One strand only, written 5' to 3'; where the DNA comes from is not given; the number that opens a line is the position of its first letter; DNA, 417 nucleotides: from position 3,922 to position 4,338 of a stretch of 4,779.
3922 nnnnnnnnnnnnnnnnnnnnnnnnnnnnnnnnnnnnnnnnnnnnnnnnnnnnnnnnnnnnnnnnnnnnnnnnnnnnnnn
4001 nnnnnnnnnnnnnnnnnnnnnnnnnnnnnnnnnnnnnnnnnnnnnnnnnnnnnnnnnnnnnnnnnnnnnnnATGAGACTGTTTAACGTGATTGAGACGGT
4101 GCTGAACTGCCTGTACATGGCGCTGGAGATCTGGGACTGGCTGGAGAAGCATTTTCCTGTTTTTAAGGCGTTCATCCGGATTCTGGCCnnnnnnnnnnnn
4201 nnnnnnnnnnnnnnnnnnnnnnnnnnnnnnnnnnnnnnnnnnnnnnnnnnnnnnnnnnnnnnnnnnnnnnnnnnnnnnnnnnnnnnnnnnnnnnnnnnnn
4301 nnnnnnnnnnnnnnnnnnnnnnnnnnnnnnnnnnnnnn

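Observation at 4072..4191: Strongly SD-preceded 39-codon ORF between the mob operon and the Xer site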

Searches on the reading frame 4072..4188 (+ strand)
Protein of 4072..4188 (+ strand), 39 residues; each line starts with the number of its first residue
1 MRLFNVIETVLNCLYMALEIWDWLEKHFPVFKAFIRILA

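Call 4: search_protein_families(library=pfam, proteins=[window:4072-4188:+], max_evalue=1)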
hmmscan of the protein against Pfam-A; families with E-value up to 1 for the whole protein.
window:4072-4188:+ (39 aa): 0 families

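Call 10: search_dna_similar(query=window:4072-4188:+, collection=plasmids, mode=protein, max_rows=60, rows=spread, max_evalue=10)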
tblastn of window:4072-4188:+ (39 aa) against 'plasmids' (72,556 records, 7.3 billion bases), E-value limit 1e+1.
Records with a match: 419; places in all: 428; records where one place covers at least 80% of the query: 416.
Best place of each record, by identity: >=99% 51; 95-99% 57; 90-95% 7; 80-90% 16; 60-80% 209; <60% 79.
By first word of the organism name: Enterobacter 158; Klebsiella 134; Escherichia 41; Salmonella 30; Citrobacter 27; Raoultella 8; Leclercia 4; uncultured 3; Shigella 3; Serratia 3; and 3 more.
By predicted mobility (MOB-suite, as given by PLSDB): mobilizable 400; non-mobilizable 15; conjugative 4.
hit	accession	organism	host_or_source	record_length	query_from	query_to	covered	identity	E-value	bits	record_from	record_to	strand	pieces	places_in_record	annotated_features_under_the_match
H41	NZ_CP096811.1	Klebsiella pneumoniae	Homo sapiens,sputum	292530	1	39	100%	100.0%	3e-18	81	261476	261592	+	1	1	none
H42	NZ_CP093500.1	Klebsiella pneumoniae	Homo sapiens,Isolated from ...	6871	1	39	100%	100.0%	3e-18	81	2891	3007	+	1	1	none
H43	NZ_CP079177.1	Klebsiella pneumoniae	Homo sapiens,urine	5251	1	39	100%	100.0%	3e-18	81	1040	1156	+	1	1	none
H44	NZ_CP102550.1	Klebsiella pneumoniae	Homo sapiens,microbial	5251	1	39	100%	100.0%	3e-18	81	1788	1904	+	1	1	none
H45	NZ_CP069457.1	Escherichia coli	Homo sapiens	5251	1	39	100%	100.0%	3e-18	81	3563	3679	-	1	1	none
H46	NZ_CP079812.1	Klebsiella pneumoniae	Homo sapiens,urine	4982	1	39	100%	100.0%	3e-18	81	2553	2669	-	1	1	none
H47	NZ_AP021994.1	Raoultella ornithinolytica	-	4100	1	39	100%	100.0%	3e-18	81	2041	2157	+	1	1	none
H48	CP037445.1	Klebsiella sp. PO552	Homo sapiens,blood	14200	1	39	100%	97.4%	4e-18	81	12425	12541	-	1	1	none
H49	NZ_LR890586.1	Klebsiella pneumoniae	Homo sapiens,blood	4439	1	39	100%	97.4%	9e-18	80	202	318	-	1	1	none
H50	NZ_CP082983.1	Klebsiella pneumoniae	Homo sapiens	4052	1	39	100%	97.4%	9e-18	80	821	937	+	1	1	none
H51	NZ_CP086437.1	Klebsiella pneumoniae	Homo sapiens,stool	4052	1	39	100%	97.4%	9e-18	80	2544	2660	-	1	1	none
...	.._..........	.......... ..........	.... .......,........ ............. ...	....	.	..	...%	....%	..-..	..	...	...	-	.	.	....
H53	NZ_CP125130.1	Klebsiella pneumoniae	-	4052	1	39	100%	97.4%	9e-18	80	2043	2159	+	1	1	none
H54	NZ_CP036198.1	Klebsiella pneumoniae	Homo sapiens,blood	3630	1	39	100%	97.4%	1e-17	80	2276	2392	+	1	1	none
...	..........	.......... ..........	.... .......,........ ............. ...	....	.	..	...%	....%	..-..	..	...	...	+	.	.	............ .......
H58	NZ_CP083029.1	Klebsiella pneumoniae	Homo sapiens,blood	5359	1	39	100%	84.6%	4e-15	72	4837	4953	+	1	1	none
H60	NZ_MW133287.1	Shigella flexneri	-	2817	1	38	97%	73.7%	8e-12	63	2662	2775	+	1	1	hypothetical protein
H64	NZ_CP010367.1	Enterobacter hormaechei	Homo sapiens,Biliary fluid,bodily fluid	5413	1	38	97%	71.1%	3e-11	61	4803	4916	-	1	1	hypothetical protein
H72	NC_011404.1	Enterobacter cloacae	-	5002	1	38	97%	68.4%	4e-11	61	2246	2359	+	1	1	none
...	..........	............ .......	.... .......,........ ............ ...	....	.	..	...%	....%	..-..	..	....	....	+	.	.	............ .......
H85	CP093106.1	Salmonella enterica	-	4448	1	39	100%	64.1%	6e-10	58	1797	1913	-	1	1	none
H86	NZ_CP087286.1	Leclercia adecarboxylata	pig feed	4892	1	37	95%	64.9%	8e-9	55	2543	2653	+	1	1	none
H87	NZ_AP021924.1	Aeromonas sp. WP2-W18-CRE-05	-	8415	1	39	100%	61.5%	4e-9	56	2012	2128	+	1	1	none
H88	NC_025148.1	Salmonella enterica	-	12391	4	38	90%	65.7%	7e-9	55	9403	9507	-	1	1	none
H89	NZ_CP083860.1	Enterobacter kobei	Homo sapiens,sputum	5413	1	38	97%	55.3%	2e-7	50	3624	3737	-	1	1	none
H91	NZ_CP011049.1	Cronobacter sakazakii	infants,primary hospital lab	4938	1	38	97%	52.6%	3e-6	47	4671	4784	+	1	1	none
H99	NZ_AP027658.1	Escherichia coli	-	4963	1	39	100%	48.7%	3e-6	47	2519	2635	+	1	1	none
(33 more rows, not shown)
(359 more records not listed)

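Call 17: get_annotated_region(hit=H58, flank=1500)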
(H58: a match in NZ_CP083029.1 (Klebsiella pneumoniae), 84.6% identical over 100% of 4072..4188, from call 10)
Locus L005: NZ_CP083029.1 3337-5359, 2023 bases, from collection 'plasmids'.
description: Klebsiella pneumoniae strain 6604.68 plasmid p3-6604.68, complete sequence
organism: Klebsiella pneumoniae (NCBI taxid 573)
taxonomy: Bacteria; Pseudomonadota; Gammaproteobacteria; Enterobacterales; Enterobacteriaceae; Klebsiella; Klebsiella pneumoniae
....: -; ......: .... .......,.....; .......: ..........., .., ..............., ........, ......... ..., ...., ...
typing (MOB-suite, as given by PLSDB): mobilizable; replicon ColRNAI_rep_cluster_1987; relaxase MOBP
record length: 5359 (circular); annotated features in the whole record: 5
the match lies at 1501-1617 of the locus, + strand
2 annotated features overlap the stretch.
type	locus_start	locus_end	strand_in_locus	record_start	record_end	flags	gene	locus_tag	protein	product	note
CDS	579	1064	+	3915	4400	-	-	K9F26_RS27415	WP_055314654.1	MbeB family mobilization protein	-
CDS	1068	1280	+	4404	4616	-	-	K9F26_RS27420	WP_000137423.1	MbeD family mobilization/exclusion protein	-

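Call 18: get_annotated_region(hit=H60, flank=1500)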
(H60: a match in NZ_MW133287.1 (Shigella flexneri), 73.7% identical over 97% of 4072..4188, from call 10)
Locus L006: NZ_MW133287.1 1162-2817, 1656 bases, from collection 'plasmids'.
description: Shigella flexneri 2b strain 203 plasmid pSF203-7, complete sequence
organism: Shigella flexneri (NCBI taxid 1288825)
taxonomy: Bacteria; Pseudomonadota; Gammaproteobacteria; Enterobacterales; Enterobacteriaceae; Shigella; Shigella flexneri
host: -; source: -; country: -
typing (MOB-suite, as given by PLSDB): mobilizable; replicon rep_cluster_2335; relaxase MOBP
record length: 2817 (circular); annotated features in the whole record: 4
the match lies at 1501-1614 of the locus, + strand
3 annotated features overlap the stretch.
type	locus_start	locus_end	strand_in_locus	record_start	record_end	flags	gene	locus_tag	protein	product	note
CDS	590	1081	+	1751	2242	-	-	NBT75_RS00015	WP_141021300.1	MbeB family mobilization protein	-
CDS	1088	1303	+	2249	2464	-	-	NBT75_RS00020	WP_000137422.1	MbeD family mobilization/exclusion protein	-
CDS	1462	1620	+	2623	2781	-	-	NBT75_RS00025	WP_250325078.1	hypothetical protein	-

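Call 19: get_annotated_region(hit=H64, flank=1500)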
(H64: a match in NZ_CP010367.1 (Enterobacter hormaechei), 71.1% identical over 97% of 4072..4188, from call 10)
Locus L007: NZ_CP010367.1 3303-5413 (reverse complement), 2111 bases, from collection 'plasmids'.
description: Enterobacter hormaechei subsp. xiangfangensis strain 34978 plasmid p34978-5.413kb, complete sequence
organism: Enterobacter hormaechei (NCBI taxid 1296536)
taxonomy: Bacteria; Pseudomonadota; Gammaproteobacteria; Enterobacterales; Enterobacteriaceae; Enterobacter; Enterobacter hormaechei
host: -; source: Homo sapiens,Biliary fluid,bodily fluid; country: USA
typing (MOB-suite, as given by PLSDB): mobilizable; replicon rep_cluster_2335; relaxase MOBP
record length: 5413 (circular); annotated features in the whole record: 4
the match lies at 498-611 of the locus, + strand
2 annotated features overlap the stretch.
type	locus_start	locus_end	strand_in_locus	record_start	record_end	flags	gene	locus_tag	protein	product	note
CDS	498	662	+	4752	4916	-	-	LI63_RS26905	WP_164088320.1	hypothetical protein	-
CDS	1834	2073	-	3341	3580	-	-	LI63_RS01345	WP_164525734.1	HigA family addiction module antitoxin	-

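Call 20: get_annotated_region(hit=H72, flank=1500)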
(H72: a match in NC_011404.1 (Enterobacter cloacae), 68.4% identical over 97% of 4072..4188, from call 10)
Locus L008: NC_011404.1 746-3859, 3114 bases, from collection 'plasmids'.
description: Enterobacter cloacae plasmid pEC01, complete sequence
organism: Enterobacter cloacae (NCBI taxid 550)
taxonomy: Bacteria; Pseudomonadota; Gammaproteobacteria; Enterobacterales; Enterobacteriaceae; Enterobacter; Enterobacter cloacae
host: -; source: -; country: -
typing (MOB-suite, as given by PLSDB): mobilizable; replicon rep_cluster_2335; relaxase MOBP
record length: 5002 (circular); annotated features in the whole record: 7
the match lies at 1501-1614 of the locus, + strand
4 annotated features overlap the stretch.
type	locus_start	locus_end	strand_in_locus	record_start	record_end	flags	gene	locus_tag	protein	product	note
CDS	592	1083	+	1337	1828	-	-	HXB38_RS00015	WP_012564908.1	MbeB family mobilization protein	-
CDS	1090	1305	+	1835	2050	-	-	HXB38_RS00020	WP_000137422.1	MbeD family mobilization/exclusion protein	-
CDS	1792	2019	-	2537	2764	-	-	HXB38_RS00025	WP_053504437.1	hypothetical protein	-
CDS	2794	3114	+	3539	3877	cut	-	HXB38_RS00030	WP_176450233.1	type II toxin-antitoxin system RelE/ParE family toxin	-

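Call 21: get_annotated_region(hit=H84, flank=1500)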
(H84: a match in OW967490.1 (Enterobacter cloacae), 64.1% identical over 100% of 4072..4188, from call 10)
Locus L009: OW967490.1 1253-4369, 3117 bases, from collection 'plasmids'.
description: Enterobacter cloacae isolate 78 genome assembly, plasmid: P5
organism: Enterobacter cloacae (NCBI taxid 550)
taxonomy: Bacteria; Pseudomonadota; Gammaproteobacteria; Enterobacterales; Enterobacteriaceae; Enterobacter; Enterobacter cloacae
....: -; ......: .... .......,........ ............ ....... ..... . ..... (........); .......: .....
typing (MOB-suite, as given by PLSDB): mobilizable; replicon ColRNAI_rep_cluster_1987; relaxase MOBP,MOBP
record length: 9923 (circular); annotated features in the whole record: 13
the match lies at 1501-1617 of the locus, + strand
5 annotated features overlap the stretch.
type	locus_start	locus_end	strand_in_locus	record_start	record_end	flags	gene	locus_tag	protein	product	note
CDS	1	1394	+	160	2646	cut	-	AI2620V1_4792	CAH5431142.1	hypothetical protein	-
CDS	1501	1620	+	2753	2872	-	-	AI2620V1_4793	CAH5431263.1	hypothetical protein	-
CDS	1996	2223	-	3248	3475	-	-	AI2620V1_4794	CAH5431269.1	putative lipoprotein YgdR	-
CDS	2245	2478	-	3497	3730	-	-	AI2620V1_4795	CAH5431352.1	putative lipoprotein YgdR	-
CDS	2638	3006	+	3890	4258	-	-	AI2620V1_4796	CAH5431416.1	hypothetical protein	-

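Call 22: get_annotated_region(hit=H85, flank=1500)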
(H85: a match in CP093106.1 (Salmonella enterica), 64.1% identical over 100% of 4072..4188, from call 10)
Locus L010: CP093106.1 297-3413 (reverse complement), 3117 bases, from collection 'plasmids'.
description: Salmonella enterica strain PNUSAS021403 plasmid pPNUSAS021403_3, complete sequence
organism: Salmonella enterica (NCBI taxid 28901)
taxonomy: Bacteria; Pseudomonadota; Gammaproteobacteria; Enterobacterales; Enterobacteriaceae; Salmonella; Salmonella enterica
host: -; source: -; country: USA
typing (MOB-suite, as given by PLSDB): mobilizable; replicon ColRNAI_rep_cluster_1987,rep_cluster_2406; relaxase MOBP,MOBP
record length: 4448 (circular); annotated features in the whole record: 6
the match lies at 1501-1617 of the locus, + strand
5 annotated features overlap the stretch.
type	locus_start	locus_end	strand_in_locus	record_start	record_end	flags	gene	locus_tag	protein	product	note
CDS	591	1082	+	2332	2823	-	-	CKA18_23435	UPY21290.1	MbeB family mobilization protein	-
CDS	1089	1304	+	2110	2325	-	-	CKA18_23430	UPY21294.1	MbeD family mobilization/exclusion protein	-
CDS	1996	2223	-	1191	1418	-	-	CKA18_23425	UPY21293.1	YgdI/YgdR family lipoprotein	-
CDS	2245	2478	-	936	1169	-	-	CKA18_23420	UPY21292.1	YgdI/YgdR family lipoprotein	-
CDS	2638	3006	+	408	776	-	-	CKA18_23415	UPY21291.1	hypothetical protein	-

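Call 23: get_annotated_region(hit=H86, flank=1500)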
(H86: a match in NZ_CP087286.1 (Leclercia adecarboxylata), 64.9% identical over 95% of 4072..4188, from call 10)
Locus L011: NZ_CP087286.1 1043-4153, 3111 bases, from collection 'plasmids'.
description: Leclercia adecarboxylata strain SH19PE29 plasmid pYUSHP29-6, complete sequence
organism: Leclercia adecarboxylata (NCBI taxid 83655)
taxonomy: Bacteria; Pseudomonadota; Gammaproteobacteria; Enterobacterales; Enterobacteriaceae; Leclercia; Leclercia adecarboxylata
host: -; source: pig feed; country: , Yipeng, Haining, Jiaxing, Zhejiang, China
typing (MOB-suite, as given by PLSDB): mobilizable; replicon rep_cluster_2392; relaxase MOBP
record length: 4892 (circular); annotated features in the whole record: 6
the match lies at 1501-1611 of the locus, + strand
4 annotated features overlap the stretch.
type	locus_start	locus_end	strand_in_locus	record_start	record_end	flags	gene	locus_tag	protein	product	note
CDS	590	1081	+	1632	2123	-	-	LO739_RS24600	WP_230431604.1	MbeB family mobilization protein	-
CDS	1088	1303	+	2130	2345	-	-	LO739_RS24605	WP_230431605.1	MbeD family mobilization/exclusion protein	-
CDS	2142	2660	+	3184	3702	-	-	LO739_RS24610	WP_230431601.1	hypothetical protein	-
CDS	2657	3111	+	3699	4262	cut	-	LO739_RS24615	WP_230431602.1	hypothetical protein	-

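Call 24: get_annotated_region(hit=H87, flank=1500)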
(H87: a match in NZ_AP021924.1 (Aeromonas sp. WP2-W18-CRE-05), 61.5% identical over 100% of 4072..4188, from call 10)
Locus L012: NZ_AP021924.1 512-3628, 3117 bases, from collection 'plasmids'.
description: Aeromonas sp. WP2-W18-CRE-05 plasmid pWP2-W18-CRE-05_7, complete sequence
organism: Aeromonas sp. WP2-W18-CRE-05 (NCBI taxid 2675707)
taxonomy: Bacteria; Pseudomonadota; Gammaproteobacteria; Aeromonadales; Aeromonadaceae; Aeromonas; Aeromonas sp. WP2-W18-CRE-05
host: -; source: -; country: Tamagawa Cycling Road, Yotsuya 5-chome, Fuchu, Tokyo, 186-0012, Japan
typing (MOB-suite, as given by PLSDB): mobilizable; replicon rep_cluster_1010; relaxase MOBP,MOBP,MOBP
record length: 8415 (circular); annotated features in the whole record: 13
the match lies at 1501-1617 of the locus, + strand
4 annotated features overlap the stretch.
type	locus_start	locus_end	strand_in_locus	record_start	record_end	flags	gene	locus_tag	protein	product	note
CDS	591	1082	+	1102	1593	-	-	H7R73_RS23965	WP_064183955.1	MbeB family mobilization protein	-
CDS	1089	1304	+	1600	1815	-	-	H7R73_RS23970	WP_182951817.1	MbeD family mobilization/exclusion protein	-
CDS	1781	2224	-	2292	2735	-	-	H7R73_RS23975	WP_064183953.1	ribbon-helix-helix protein, CopG family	GO:0006355 - regulation of DNA-templated transcription [Evidence IEA]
CDS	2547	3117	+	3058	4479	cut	-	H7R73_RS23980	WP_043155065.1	IS66-like element ISKpn15 family transposase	GO:0006313 - DNA transposition [Evidence IEA]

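Call 25: get_annotated_region(hit=H88, flank=1500)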
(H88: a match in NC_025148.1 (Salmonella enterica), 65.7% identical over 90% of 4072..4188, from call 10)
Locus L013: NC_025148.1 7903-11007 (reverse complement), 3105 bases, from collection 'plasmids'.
description: Salmonella enterica subsp. enterica serovar Typhimurium plasmid pCTXM5-891, complete sequence
organism: Salmonella enterica (NCBI taxid 90371)
taxonomy: Bacteria; Pseudomonadota; Gammaproteobacteria; Enterobacterales; Enterobacteriaceae; Salmonella; Salmonella enterica
host: -; source: -; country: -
typing (MOB-suite, as given by PLSDB): mobilizable; replicon rep_cluster_2335; relaxase MOBP,MOBP
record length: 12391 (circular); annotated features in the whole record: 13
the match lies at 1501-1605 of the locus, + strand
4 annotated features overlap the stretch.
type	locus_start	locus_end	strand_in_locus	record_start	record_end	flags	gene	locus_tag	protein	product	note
CDS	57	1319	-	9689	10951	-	-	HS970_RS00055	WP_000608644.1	IS1380-like element ISEcp1 family transposase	GO:0006313 - DNA transposition [Evidence IEA]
CDS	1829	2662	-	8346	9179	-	-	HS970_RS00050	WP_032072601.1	hypothetical protein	-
CDS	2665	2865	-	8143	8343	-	-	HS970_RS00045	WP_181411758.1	hypothetical protein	-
CDS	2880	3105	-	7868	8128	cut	-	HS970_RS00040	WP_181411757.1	hypothetical protein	-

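Call 26: get_annotated_region(hit=H89, flank=1500)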
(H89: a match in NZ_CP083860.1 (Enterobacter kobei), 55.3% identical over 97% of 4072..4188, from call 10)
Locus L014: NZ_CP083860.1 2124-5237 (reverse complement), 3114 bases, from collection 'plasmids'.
description: Enterobacter kobei strain 12379-yvys plasmid p12379_3, complete sequence
organism: Enterobacter kobei (NCBI taxid 208224)
taxonomy: Bacteria; Pseudomonadota; Gammaproteobacteria; Enterobacterales; Enterobacteriaceae; Enterobacter; Enterobacter kobei
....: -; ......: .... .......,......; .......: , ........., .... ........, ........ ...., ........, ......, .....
typing (MOB-suite, as given by PLSDB): mobilizable; replicon rep_cluster_2335; relaxase MOBP,MOBP
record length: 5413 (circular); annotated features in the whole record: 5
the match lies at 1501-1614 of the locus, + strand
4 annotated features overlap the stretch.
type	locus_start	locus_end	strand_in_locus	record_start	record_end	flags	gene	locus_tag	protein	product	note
CDS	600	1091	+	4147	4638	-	-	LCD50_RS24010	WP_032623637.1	MbeB family mobilization protein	-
CDS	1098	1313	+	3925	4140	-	-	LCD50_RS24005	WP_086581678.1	MbeD family mobilization/exclusion protein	-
CDS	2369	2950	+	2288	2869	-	-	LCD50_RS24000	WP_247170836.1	hypothetical protein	-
CDS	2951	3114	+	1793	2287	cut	-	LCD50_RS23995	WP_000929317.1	hypothetical protein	-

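Call 27: get_annotated_region(hit=H91, flank=1500)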
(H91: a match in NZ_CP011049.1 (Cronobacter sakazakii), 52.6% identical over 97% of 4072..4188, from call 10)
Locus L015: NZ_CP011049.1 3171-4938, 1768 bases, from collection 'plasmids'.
description: Cronobacter sakazakii strain ATCC 29544 plasmid CSK29544_2p, complete sequence
organism: Cronobacter sakazakii (NCBI taxid 28141)
taxonomy: Bacteria; Pseudomonadota; Gammaproteobacteria; Enterobacterales; Enterobacteriaceae; Cronobacter; Cronobacter sakazakii
host: -; source: infants,primary hospital lab; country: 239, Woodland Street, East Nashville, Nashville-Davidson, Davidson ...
typing (MOB-suite, as given by PLSDB): mobilizable; replicon rep_cluster_2335; relaxase MOBP,MOBP
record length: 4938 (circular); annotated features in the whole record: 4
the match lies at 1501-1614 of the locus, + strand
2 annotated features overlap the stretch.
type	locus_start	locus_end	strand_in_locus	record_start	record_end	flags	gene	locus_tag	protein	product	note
CDS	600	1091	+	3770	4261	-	-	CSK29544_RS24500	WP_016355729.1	MbeB family mobilization protein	-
CDS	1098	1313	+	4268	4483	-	-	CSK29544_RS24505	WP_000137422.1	MbeD family mobilization/exclusion protein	-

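Call 28: get_annotated_region(hit=H99, flank=1500)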
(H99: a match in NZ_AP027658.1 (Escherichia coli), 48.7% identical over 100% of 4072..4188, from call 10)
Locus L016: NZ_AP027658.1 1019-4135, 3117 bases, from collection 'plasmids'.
description: Escherichia coli strain PSJ-42 plasmid pPSJ-42_6, complete sequence
organism: Escherichia coli (NCBI taxid 562)
taxonomy: Bacteria; Pseudomonadota; Gammaproteobacteria; Enterobacterales; Enterobacteriaceae; Escherichia; Escherichia coli
host: -; source: -; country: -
typing (MOB-suite, as given by PLSDB): mobilizable; replicon rep_cluster_2335,rep_cluster_2335; relaxase MOBP,MOBP
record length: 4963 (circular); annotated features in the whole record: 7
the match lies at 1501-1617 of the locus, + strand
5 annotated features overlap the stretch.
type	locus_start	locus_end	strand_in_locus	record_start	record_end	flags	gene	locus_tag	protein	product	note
CDS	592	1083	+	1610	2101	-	-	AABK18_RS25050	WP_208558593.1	MbeB family mobilization protein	-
CDS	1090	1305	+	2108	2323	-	-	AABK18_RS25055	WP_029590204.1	MbeD family mobilization/exclusion protein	-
CDS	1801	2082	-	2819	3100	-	-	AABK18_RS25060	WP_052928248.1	hypothetical protein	-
CDS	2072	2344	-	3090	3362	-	-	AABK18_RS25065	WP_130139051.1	hypothetical protein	-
CDS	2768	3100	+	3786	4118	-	-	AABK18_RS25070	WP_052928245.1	type II toxin-antitoxin system RelE/ParE family toxin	-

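Call 33: list_cluster_members(proteins=[window:4072-4188:+, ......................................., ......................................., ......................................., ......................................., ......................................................])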
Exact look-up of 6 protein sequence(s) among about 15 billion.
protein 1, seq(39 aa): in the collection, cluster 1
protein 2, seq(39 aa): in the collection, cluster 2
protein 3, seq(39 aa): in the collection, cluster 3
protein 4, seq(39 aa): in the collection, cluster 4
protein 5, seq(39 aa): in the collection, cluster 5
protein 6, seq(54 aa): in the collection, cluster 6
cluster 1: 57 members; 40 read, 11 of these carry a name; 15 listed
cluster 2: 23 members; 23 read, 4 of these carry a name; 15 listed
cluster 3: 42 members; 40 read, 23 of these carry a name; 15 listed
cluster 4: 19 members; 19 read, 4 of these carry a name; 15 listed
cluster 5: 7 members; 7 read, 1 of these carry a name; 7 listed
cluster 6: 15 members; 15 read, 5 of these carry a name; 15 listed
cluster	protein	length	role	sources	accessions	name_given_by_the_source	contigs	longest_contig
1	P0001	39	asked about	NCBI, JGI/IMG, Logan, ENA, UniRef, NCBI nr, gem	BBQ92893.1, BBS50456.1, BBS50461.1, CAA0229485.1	Uncharacterised protein [Klebsiella pneumoniae] | hypothetical protein | Uncharacterized protein n=3 Tax=Enterobacteriaceae TaxID=543 RepID=A0A332BTK1_KLEPN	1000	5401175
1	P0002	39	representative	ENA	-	-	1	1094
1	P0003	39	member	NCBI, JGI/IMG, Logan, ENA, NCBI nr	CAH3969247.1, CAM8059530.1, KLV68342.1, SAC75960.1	Uncharacterised protein [Enterobacter hormaechei] | hypothetical protein | hypothetical protein SK38_04715 [Citrobacter sp. MGH110]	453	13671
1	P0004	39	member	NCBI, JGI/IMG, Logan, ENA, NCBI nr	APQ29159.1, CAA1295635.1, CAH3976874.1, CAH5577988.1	Uncharacterised protein [Klebsiella pneumoniae] | hypothetical protein | hypothetical protein BB745_05527 [Klebsiella pneumoniae]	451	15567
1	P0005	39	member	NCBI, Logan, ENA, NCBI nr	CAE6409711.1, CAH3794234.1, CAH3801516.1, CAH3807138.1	hypothetical protein AI2644V1_5204 (plasmid) [Klebsiella pneumoniae] | hypothetical protein AI2643V1_5111 [Klebsiella pneumoniae]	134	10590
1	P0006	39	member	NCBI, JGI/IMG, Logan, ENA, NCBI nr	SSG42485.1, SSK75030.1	Uncharacterised protein [Klebsiella pneumoniae] | hypothetical protein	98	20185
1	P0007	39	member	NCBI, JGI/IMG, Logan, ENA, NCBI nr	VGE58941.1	Uncharacterised protein [Klebsiella quasipneumoniae] | hypothetical protein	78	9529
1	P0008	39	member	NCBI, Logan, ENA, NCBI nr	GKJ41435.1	hypothetical protein NUBL7079_54010 [Klebsiella pneumoniae]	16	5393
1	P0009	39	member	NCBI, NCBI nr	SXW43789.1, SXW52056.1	Uncharacterised protein [Klebsiella pneumoniae]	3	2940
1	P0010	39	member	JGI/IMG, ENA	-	hypothetical protein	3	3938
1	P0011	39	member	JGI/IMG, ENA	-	hypothetical protein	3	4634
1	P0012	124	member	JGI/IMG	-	hypothetical protein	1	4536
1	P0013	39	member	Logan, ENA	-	-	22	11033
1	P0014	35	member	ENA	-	-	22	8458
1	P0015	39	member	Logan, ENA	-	-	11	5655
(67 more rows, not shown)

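Call 36: search_protein_families(library=ncbifam, proteins=[window:4072-4188:+], max_evalue=10)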
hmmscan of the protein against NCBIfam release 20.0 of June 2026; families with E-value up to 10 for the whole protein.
seq(39 aa): 0 families

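Call 45: predict_structure(alignment_id=A2)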
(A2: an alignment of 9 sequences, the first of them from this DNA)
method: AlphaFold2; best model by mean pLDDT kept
length: 39 residues; sequences in the alignment: 9
mean_pLDDT: 83.9   pTM: 0.39
mean pLDDT of the five models: 83.9, 83.1, 82.1, 77.8, 75.4
residues with pLDDT >= 90: 5; 70-90: 32; 50-70: 2; < 50: 0
segments of 3 or more residues with pLDDT < 50: none
pLDDT, mean of each block of 10 residues (from residue 1): 83 90 85 78
secondary structure, 60 per line:
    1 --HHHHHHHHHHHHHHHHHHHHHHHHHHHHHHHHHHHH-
elements in order: H3-38

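Call 49: search_protein_representatives(alignment_id=A2)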
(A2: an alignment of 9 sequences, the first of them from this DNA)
Query: 9 sequences, 39 profile positions. Proteins with E-value up to 0.001 (for the whole library): 17; up to 1e-10: 9; up to 1e-30: 0. The best 17 are listed.
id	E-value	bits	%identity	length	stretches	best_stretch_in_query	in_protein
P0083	2.8e-21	91.1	-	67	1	1-39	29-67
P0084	3.1e-21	91.0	-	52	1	1-39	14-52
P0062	6.6e-19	83.5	-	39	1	1-39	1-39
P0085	4.2e-18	81.0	-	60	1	1-32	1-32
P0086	5.9e-16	74.1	-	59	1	1-32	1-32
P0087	2.0e-15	72.4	-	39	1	1-39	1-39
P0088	6.6e-14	67.5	-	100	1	10-39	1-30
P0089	1.0e-13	66.9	-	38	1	1-32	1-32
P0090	1.3e-12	63.4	-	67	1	12-39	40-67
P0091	1.9e-10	56.4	-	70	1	1-27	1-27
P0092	9.7e-10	54.2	-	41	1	4-39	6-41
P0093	1.2e-08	50.7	-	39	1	1-38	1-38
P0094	4.5e-07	45.7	-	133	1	1-39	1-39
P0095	3.7e-05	39.5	-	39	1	1-39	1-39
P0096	1.5e-04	37.5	-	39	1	1-38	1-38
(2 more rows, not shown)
